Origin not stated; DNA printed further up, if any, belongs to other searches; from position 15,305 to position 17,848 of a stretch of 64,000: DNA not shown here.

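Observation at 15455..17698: HdrL-type HdrA paralog with an inserted GltD-like NAD(P)H-binding domain adjacent to a canonical HdrA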

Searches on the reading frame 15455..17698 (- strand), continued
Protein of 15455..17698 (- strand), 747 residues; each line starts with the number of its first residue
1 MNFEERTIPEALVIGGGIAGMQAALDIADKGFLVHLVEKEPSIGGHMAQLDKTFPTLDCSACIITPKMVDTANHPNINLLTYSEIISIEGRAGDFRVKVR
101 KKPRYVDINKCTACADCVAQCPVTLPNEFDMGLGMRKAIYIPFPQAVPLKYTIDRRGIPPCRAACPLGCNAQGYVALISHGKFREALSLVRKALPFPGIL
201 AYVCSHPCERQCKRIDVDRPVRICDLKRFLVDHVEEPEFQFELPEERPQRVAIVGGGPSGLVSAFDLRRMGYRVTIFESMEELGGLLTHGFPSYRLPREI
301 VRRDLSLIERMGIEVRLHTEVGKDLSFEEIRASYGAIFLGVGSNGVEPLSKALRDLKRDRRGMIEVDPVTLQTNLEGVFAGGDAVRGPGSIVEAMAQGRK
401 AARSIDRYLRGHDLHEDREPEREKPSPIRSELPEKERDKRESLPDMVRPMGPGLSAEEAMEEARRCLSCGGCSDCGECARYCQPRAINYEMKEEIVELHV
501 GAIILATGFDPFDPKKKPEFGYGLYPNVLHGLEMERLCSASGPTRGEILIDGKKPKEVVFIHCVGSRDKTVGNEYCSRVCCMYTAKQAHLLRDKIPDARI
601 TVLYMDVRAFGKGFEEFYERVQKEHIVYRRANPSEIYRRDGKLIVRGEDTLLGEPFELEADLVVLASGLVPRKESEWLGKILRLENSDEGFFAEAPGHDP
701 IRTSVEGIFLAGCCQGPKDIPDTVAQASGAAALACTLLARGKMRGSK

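Call 71: fold_search(model_id=the predicted structure, library=pdb)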
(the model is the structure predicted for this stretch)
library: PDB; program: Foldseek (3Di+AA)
matches with E <= 10: 1948; with E <= 0.001: 531
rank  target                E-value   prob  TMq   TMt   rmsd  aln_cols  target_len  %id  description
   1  8rwn_A                2.6e-51  1.00  0.55  0.95   4.3       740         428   32  CryoEM structure of the Hdr(ABC)2 subunits of the Elp-Hdr complex of Methanothermobacter marburgensis (released 2025-05-14)
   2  8rvu_a                4.0e-51  1.00  0.55  0.95   4.3       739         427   32  CryoEM structure of the Elp-Hdr complex of Methanothermobacter marburgensis state 2 (composite structure) (released 2025-05-14)
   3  8rvu_A                8.6e-51  1.00  0.55  0.64   4.3       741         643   32  CryoEM structure of the Elp-Hdr complex of Methanothermobacter marburgensis state 2 (composite structure) (released 2025-05-14)
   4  8rvy_A                2.4e-50  1.00  0.55  0.64   4.3       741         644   32  CryoEM structure of the Elp-Hdr complex of Methanothermobacter marburgensis state 1 (composite structure) (released 2025-05-14)
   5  5odc_A                3.3e-50  1.00  0.55  0.62   4.2       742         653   32  Heterodisulfide reductase / [NiFe]-hydrogenase complex from Methanothermococcus thermolithotrophicus at 2.3 A resoluti (released 2017-08-30)
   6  5odh_A                6.7e-50  1.00  0.55  0.62   2.4       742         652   32  Heterodisulfide reductase / [NiFe]-hydrogenase complex from Methanothermococcus thermolithotrophicus soaked with heter (released 2017-08-30)
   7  5odi_A                1.7e-49  1.00  0.54  0.62   4.2       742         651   32  Heterodisulfide reductase / [NiFe]-hydrogenase complex from Methanothermococcus thermolithotrophicus cocrystallized wi (released 2017-08-30)
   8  7bke_A                6.7e-45  1.00  0.55  0.91   2.7       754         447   28  Formate dehydrogenase - heterodisulfide reductase - formylmethanofuran dehydrogenase complex from Methanospirillum hun (released 2021-09-29)
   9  7bkb_A                2.4e-44  1.00  0.55  0.62   2.7       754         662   28  Formate dehydrogenase - heterodisulfide reductase - formylmethanofuran dehydrogenase complex from Methanospirillum hun (released 2021-09-29)
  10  7bkd_a                4.5e-44  1.00  0.55  0.91   2.6       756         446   28  Formate dehydrogenase - heterodisulfide reductase - formylmethanofuran dehydrogenase complex from Methanospirillum hun (released 2021-09-29)
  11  7bkd_A                3.6e-43  1.00  0.54  0.61   3.6       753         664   28  Formate dehydrogenase - heterodisulfide reductase - formylmethanofuran dehydrogenase complex from Methanospirillum hun (released 2021-09-29)
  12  6tjr_A                1.3e-27  1.00  0.31  0.67  22.7       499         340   23  Structure of HdrA-like subunit from Hyphomicrobium denitrificans (released 2020-08-19)
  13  9bov_A                9.0e-26  1.00  0.24  0.15  27.9       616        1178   22  Structure of electron bifurcating Nfn-ABC complexed with NAD from Caldicellulosiruptor saccharolyticus (released 2025-03-05)
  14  9n5u_A                7.1e-25  1.00  0.24  0.19  27.4       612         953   21  Structure of the Thermococcus sibiricus NfnABC complex (released 2025-05-07)
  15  9n5v_A                2.2e-24  1.00  0.25  0.19  27.9       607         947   21  Structure of the NAD(H)-bound Thermococcus sibiricus NfnABC complex (released 2025-05-07)
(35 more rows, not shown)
